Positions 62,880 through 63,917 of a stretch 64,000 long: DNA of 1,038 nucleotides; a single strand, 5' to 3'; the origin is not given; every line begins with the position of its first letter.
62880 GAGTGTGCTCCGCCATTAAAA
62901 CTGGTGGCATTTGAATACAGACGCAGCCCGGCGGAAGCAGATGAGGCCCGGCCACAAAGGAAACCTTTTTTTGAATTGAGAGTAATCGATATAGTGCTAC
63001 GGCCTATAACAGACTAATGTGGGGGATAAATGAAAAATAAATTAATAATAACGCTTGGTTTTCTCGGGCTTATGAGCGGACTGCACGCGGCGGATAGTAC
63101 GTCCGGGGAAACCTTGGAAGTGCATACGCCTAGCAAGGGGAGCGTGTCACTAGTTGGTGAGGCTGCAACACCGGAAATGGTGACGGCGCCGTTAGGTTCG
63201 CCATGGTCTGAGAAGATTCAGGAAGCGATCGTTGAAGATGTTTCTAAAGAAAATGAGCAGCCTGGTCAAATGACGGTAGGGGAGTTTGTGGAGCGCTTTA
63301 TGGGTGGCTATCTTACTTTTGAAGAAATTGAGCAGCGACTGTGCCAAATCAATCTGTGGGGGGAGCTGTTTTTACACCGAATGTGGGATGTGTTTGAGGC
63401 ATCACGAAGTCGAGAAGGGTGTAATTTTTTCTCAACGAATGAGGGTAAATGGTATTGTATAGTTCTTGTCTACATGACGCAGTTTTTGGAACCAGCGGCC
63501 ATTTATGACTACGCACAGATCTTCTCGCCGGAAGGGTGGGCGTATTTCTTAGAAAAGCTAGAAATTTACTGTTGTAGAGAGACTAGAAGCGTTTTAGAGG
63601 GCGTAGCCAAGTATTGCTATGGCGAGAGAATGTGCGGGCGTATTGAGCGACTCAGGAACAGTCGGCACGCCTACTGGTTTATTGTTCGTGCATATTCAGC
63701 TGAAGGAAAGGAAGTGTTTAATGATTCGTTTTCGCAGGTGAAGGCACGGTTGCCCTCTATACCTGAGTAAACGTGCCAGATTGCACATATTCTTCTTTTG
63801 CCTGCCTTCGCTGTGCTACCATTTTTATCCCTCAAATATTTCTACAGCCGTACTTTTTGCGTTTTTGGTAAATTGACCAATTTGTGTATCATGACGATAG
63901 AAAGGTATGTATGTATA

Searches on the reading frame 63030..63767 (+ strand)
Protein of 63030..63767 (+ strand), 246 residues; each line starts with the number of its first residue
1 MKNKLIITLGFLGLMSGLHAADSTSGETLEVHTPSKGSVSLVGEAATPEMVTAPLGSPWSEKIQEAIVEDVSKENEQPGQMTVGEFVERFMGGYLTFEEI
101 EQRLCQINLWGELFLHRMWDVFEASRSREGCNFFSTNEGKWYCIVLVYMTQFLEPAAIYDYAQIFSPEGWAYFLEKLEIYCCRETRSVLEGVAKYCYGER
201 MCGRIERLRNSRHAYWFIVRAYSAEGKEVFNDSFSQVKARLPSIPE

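Call 96: find_encoding_contigs(protein=window:63030-63767:+, flank=10000, max_places=3)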
Protein window:63030-63767:+ (246 aa): 1 contig read that carries it; 1 place shown.
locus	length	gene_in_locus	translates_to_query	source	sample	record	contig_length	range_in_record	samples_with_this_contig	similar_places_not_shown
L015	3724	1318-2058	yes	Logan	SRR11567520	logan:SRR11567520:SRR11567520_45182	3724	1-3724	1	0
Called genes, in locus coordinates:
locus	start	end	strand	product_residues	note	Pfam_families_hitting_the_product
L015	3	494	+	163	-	?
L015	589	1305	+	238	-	-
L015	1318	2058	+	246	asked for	-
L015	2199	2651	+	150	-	-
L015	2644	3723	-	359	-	?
